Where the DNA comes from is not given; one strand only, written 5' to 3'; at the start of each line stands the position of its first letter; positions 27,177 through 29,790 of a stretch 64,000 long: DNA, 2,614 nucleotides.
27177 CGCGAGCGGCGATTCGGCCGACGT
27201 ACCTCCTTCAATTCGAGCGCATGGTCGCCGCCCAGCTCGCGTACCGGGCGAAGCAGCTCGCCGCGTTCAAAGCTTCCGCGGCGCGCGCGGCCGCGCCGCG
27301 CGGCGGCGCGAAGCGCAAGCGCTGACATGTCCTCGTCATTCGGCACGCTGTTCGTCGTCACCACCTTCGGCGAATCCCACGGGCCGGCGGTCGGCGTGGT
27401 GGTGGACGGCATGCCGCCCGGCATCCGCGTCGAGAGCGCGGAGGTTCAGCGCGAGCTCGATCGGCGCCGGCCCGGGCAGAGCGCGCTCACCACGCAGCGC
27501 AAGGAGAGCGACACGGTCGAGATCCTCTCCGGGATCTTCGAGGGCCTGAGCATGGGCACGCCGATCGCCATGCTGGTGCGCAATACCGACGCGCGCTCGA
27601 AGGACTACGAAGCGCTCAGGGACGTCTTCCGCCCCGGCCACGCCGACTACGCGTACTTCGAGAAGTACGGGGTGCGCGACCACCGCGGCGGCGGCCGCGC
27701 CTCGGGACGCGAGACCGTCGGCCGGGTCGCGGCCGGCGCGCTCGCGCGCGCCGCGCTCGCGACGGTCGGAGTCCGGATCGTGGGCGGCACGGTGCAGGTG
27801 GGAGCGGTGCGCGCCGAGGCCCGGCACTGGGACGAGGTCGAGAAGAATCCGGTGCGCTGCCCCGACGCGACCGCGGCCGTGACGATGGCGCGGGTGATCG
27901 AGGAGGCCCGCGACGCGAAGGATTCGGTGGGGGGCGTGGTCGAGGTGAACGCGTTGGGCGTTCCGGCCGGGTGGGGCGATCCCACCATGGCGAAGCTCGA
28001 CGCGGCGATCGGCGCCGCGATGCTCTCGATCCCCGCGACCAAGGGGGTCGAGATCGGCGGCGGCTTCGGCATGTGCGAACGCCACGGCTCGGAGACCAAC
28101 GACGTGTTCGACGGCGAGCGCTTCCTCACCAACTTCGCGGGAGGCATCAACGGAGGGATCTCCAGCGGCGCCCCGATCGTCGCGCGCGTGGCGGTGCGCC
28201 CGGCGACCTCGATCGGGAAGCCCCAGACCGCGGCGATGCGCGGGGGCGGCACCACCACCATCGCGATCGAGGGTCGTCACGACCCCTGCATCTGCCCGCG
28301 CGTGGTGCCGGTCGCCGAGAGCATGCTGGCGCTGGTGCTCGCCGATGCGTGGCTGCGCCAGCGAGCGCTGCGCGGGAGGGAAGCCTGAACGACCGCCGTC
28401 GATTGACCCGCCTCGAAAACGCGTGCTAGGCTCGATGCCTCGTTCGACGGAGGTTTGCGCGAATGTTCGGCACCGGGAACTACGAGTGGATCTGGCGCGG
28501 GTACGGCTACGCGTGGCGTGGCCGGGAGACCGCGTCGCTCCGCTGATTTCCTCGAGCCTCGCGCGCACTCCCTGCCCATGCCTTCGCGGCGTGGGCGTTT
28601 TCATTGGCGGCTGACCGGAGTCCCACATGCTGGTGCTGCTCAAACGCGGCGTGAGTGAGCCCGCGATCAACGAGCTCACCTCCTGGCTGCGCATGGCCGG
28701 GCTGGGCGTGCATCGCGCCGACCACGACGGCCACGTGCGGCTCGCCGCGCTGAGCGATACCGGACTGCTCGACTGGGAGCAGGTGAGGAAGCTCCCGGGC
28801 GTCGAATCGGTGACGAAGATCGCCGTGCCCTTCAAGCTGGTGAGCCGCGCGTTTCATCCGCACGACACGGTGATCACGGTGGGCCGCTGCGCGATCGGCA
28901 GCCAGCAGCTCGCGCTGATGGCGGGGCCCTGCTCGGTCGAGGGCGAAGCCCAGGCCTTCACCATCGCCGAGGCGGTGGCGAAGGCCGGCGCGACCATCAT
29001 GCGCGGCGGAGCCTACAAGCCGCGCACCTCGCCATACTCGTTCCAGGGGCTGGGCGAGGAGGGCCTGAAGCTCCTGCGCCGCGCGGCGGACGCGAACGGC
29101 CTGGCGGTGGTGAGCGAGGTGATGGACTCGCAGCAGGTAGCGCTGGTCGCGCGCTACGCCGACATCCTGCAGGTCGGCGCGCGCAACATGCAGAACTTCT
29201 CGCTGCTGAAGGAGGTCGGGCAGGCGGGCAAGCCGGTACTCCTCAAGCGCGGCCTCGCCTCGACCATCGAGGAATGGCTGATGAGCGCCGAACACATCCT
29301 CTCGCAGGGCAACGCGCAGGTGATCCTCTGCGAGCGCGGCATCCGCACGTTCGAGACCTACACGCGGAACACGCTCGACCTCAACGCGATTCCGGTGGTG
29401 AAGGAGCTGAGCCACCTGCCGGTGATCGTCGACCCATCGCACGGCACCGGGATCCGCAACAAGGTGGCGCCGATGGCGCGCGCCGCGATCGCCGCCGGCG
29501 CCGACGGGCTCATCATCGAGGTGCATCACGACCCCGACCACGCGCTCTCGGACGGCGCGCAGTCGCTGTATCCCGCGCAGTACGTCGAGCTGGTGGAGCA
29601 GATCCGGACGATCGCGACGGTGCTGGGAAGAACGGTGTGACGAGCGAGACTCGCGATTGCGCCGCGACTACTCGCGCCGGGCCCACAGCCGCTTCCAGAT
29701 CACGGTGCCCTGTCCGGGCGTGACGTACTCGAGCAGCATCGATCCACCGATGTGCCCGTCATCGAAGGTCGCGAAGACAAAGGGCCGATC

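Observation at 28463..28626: Trp/Tyr/Phe-rich leader peptide plus intrinsic terminator upstream of DAHP synthase: candidate ribosome-mediated attenuator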

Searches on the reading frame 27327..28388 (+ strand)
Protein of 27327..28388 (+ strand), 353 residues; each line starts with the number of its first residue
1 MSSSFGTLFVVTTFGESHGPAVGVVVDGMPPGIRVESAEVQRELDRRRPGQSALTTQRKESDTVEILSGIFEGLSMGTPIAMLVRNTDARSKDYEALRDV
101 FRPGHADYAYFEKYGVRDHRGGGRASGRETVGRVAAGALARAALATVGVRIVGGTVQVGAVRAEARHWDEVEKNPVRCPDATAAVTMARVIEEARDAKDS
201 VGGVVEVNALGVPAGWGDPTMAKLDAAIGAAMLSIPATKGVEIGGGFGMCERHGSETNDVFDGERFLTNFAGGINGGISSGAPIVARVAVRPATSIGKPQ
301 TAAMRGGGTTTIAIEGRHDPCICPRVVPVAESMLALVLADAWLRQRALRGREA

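Call 4: search_protein_families(library=pfam, proteins=[window:27327-28388:+])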
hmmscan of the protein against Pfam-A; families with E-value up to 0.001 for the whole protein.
window:27327-28388:+ (353 aa): 1 family
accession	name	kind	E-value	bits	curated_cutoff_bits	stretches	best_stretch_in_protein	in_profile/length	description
PF01264.26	Chorismate_synt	-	6.9e-131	436.3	27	1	9-343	1-327/327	Chorismate synthase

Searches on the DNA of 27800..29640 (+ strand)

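Call 5: search_rna_families(source=window, start=27800, end=29200, threshold=evalue, max_evalue=10)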
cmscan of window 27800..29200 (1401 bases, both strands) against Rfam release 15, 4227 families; matches with E-value up to 10: 4.
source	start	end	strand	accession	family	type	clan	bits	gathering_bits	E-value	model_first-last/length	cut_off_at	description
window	29111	29200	+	RF00305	snoZ248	Gene; snRNA; snoRNA; CD-box;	-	18.4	120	1.8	1-98/137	3'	Small nucleolar RNA Z248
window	28490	28603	+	RF02868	ncS037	Gene; sRNA;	-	17.4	112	4.2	1-152/152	no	Burkholderia sRNA 37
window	28336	28376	+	RF04308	HCV_SL2531-SL2549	Cis-reg;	-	13.7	56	9.4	1-72/72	no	Hepatitis C virus stem-loop SL2531 and SL2549AU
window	28933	28967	-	RF01151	snoU82P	Gene; snRNA; snoRNA; CD-box;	-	12.4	42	3.3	1-55/55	no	Small nucleolar RNA U82P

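Call 41: search_rna_families(sources=[L001, L081, L084, L086, L087, L088, L091, L024, L032, L037, L051, L054, L059, L075, L076, L096, L133, L118, L120, L078], threshold=gathering)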
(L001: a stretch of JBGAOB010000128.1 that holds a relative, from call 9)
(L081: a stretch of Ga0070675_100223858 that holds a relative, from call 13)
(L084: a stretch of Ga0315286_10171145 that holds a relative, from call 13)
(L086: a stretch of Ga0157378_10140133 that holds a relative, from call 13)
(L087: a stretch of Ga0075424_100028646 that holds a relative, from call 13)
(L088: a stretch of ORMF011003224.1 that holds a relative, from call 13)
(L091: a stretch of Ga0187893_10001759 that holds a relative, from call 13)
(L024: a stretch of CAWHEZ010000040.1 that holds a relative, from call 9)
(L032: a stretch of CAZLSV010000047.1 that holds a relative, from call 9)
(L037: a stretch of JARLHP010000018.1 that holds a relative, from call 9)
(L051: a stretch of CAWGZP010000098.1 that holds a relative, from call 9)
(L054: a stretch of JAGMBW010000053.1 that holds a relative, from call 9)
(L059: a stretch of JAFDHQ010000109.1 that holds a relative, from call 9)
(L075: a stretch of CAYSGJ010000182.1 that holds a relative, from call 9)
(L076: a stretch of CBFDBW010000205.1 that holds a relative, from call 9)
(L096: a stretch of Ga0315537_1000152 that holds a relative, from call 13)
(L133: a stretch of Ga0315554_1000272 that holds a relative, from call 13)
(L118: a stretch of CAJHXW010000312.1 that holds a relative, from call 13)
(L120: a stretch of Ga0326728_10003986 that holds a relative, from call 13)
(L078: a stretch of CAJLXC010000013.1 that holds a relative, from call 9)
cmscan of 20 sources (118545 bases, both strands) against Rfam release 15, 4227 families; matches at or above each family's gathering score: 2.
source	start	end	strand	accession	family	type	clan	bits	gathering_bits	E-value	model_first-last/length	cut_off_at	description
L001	7026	7098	+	RF00005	tRNA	Gene; tRNA;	CL00001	69.2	29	9.4e-13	1-71/71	no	tRNA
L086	1930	2002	+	RF00005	tRNA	Gene; tRNA;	CL00001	69.2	29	9.4e-13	1-71/71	no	tRNA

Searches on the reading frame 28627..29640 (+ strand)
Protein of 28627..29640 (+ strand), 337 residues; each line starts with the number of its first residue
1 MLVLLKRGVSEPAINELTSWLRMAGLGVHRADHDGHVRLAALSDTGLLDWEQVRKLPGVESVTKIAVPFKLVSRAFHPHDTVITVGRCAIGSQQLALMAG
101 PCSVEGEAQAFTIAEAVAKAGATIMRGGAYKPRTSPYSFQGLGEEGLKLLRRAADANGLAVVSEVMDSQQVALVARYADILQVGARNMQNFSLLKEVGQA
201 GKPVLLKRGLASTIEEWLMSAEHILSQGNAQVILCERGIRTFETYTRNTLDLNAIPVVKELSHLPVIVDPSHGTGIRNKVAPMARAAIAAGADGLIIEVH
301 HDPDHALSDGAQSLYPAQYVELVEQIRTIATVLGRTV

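Call 4: search_protein_families(library=pfam, proteins=[window:28627-29640:+])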
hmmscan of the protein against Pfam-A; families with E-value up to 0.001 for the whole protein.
window:28627-29640:+ (337 aa): 3 families
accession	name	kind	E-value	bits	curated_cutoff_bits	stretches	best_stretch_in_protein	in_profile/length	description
PF00793.26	DAHP_synth_1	-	2.6e-83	279.5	25.5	1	88-325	10-260/270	DAHP synthetase I family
PF03102.20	NeuB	-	3e-14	53.5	22.1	1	130-335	41-238/241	NeuB family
PF18152.6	DAHP_snth_FXD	-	6.2e-07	29.6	27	1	1-65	1-65/67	DAHP synthase ferredoxin-like domain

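Call 9: find_related_loci(query=window:28627-29640:+, collection=genome_contigs, flank=4000)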
Query window:28627-29640:+ (337 aa) in genome_contigs; peptide patterns used: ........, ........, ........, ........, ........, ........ (x = any residue, [..] = any of these).
600 stretches matched a pattern (row limit reached: there are more); 587 encode a relative of the query (tblastn E <= 1e-3); the best 80 are kept; 80 distinct loci.
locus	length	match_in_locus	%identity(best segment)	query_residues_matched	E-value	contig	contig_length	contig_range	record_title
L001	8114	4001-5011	79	1-337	7e-179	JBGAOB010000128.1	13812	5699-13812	MAG: Candidatus Eisenbacteria bacterium isolate MAG_AAO_H10.41 AAOH10-41_opera_contig_13824, whole genome shotgun sequen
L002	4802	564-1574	78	1-337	0e+0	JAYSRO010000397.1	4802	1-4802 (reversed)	MAG: Candidatus Eisenbacteria bacterium isolate GFS_11975 GFS_11975_396, whole genome shotgun sequence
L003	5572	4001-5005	78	1-335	5e-168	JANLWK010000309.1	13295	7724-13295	MAG: Candidatus Eisenbacteria bacterium isolate OTE_20_metabat_388 OTE_20_k141_1302876, whole genome shotgun sequence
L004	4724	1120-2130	63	1-337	6e-139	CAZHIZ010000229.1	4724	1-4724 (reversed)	MAG TPA_asm: uncultured Caldithrix sp. isolate SRP163575_co3_317 genome assembly, contig: NODE_19370_length_4724_cov_7.2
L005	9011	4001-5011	60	1-337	2e-136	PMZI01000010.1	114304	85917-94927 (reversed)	MAG: Ignavibacteriae bacterium isolate fen_1268 73.20110800_E3D.28_contig_1560, whole genome shotgun sequence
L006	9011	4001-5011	60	1-337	7e-136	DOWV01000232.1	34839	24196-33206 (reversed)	MAG TPA_asm: Bacteroidetes bacterium isolate UBA9647 contig_2899, whole genome shotgun sequence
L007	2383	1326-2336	60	1-337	1e-143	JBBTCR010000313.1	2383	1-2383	MAG: Bacteroidota bacterium isolate H43-bin226_1 H43_bin226_1_000000000313, whole genome shotgun sequence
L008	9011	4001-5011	62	1-337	6e-135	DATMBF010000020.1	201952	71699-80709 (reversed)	MAG TPA_asm: Bacteroidota bacterium isolate SMAG_U13346 k141_49456, whole genome shotgun sequence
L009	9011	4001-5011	58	1-337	3e-134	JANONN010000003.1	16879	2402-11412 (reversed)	MAG: Ignavibacteriales bacterium isolate VAR_43_metabat_382 VAR_43_k141_1945235, whole genome shotgun sequence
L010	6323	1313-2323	59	1-337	3e-134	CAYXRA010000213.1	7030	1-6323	MAG TPA_asm: uncultured Calditrichaceae bacterium isolate SRP141376_co2_326 genome assembly, contig: NODE_18707_length_7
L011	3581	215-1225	59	1-337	1e-137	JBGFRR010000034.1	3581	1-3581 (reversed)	MAG: Bacteroidota bacterium isolate BA1A45.2019.Bin.9 NODE_30041_length_3581_cov_29.902890, whole genome shotgun sequenc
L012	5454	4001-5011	57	1-337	8e-133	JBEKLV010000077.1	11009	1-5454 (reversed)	MAG: Bacteroidota bacterium isolate SPRUCE 379 SPRUCE_379_77, whole genome shotgun sequence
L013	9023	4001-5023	58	1-337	3e-132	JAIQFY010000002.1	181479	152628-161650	MAG: Terriglobia bacterium isolate SRVP_39 SRVP18_hole-7m-from-trench_1_20cm_scaffold_14, whole genome shotgun sequence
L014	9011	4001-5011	59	1-337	2e-132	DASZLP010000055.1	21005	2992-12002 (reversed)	MAG TPA_asm: Bryobacteraceae bacterium isolate SMAG_U5867 k141_3062752, whole genome shotgun sequence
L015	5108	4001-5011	61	1-337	4e-132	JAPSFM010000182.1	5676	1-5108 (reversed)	MAG: Bryobacterales bacterium isolate GA_gra95 NODE_17035_length_5676_cov_14.748875, whole genome shotgun sequence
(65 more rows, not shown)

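Call 13: find_related_loci(query=window:28627-29640:+, collection=metagenome_contigs, flank=2500)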
Query window:28627-29640:+ (337 aa) in metagenome_contigs; peptide patterns used: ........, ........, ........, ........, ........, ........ (x = any residue, [..] = any of these).
600 stretches matched a pattern (row limit reached: there are more); 589 encode a relative of the query (tblastn E <= 1e-3); the best 80 are kept; 80 distinct loci.
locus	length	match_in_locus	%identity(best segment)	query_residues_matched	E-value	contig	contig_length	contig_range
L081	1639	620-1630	80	1-337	0e+0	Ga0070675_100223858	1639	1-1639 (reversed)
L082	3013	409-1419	82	1-337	0e+0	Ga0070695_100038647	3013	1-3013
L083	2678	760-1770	83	1-337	0e+0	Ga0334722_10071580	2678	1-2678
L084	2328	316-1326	80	1-337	0e+0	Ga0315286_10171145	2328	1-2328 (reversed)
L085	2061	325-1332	75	1-336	0e+0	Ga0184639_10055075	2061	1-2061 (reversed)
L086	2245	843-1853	80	1-337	0e+0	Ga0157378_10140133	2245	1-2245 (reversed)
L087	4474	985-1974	78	1-330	2e-167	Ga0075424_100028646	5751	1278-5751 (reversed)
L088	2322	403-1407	78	1-335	9e-177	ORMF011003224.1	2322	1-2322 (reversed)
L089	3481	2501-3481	78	1-327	3e-163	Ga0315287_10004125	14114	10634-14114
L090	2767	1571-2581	76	1-337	2e-168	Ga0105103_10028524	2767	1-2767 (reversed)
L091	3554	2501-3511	76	1-337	2e-160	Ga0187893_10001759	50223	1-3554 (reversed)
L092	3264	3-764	85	84-337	1e-144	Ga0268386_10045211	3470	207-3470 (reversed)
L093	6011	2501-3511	63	1-337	3e-137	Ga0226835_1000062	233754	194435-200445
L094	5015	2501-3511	57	1-337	7e-137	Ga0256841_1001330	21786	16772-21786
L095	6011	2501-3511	59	1-337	3e-136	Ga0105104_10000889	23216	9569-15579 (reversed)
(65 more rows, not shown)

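Call 58: search_solved_structures(query=window:28627-29640:+, max_evalue=1e-20)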
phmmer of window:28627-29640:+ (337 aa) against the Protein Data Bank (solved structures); distinct sequences matched with E-value up to 1e-20: 21.
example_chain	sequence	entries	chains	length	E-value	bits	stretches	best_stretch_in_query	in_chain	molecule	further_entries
4grs_A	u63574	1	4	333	5.1e-106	357.8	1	1-328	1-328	Phospho-2-dehydro-3-deoxyheptonate aldolase, 2-dehydro-3-deoxyphosphoheptonate aldolase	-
1rzm_A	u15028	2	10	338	2.8e-103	348.8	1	1-335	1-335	Phospho-2-dehydro-3-deoxyheptonate aldolase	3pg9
1vr6_A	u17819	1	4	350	3.1e-103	348.7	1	1-335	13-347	Phospho-2-dehydro-3-deoxyheptonate aldolase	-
3pg8_A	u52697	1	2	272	5.9e-97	328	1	69-335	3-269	Phospho-2-dehydro-3-deoxyheptonate aldolase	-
1vs1_A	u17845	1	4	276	3.8e-92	312.2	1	70-327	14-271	3-deoxy-7-phosphoheptulonate synthase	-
5j6f_A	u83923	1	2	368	1.6e-91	310.2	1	71-329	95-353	3-deoxy-D-arabino-heptulosonate 7-phosphate synthase, chorismate mutase-isozyme 3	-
1zco_A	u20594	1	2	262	2.1e-91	309.8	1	80-328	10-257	2-dehydro-3-deoxyphosphoheptonate aldolase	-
4c1k_A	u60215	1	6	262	3.1e-91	309.3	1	80-328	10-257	2-DEHYDRO-3-DEOXYPHOSPHOHEPTONATE ALDOLASE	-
4c1l_A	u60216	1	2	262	2.1e-90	306.5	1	80-328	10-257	2-dehydro-3-deoxyphosphoheptonate aldolase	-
3nvt_A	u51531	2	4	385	6.2e-84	285.3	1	70-321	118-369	3-deoxy-D-arabino-heptulosonate 7-phosphate synthase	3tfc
6mdy_A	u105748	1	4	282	1.8e-23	86.7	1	77-328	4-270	2-dehydro-3-deoxyphosphooctonate aldolase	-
1fwn_A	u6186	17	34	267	4.2e-23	85.4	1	96-332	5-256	2-DEHYDRO-3-DEOXYPHOSPHOOCTONATE ALDOLASE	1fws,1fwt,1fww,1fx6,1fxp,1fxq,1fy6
1t8x_A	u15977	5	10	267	1.1e-22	84.1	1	96-332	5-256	2-dehydro-3-deoxyphosphooctonate aldolase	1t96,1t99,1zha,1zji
1lrn_A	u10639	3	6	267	1.5e-22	83.6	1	96-332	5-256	KDO-8-phosphate synthetase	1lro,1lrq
3fs2_A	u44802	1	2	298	1.3e-21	80.6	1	82-324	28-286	2-dehydro-3-deoxyphosphooctonate aldolase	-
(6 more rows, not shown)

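Call 65: search_protein_families(library=pfam, proteins=[L001:3278-3781:+, L091:949-2280:+], max_evalue=0.01)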
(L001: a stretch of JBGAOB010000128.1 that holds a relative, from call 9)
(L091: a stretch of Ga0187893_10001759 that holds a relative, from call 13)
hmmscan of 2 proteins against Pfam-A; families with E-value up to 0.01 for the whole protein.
L001:3278-3781:+ (167 aa): 1 family
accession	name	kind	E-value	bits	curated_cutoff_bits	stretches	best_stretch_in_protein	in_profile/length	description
PF13860.13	FlgD_ig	-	6.4e-09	36.1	27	1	93-153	11-74/79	FlgD Ig-like domain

L091:949-2280:+ (443 aa): 2 families
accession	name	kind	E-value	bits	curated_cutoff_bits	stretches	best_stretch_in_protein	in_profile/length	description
PF13860.13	FlgD_ig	-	3.1e-10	40.3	27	1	366-427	8-72/79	FlgD Ig-like domain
PF11949.14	DUF3466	-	0.00069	18.7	25.1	0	263-325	320-398/609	Protein of unknown function (DUF3466)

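Call 66: find_encoding_contigs(protein=window:28627-29640:+, flank=1500, max_places=6)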
Protein window:28627-29640:+ (337 aa): 5 contigs read that carry it; 2 places shown.
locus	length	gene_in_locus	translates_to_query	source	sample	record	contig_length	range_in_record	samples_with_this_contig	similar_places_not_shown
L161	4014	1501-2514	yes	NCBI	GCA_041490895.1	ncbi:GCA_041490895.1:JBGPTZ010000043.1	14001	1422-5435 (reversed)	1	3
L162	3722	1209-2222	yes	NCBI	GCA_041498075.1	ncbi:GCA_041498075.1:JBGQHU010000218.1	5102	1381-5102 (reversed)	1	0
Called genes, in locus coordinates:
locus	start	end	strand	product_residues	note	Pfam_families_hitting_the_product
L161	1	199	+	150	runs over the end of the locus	PF15956:DUF4760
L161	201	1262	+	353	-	PF01264:Chorismate_synt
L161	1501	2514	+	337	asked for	PF18152:DAHP_snth_FXD (weak), PF00793:DAHP_synth_1, PF03102:NeuB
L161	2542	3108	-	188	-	-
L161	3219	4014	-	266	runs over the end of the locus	-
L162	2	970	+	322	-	?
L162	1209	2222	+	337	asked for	PF18152:DAHP_snth_FXD (weak), PF00793:DAHP_synth_1, PF03102:NeuB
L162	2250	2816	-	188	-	-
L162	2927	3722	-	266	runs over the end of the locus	-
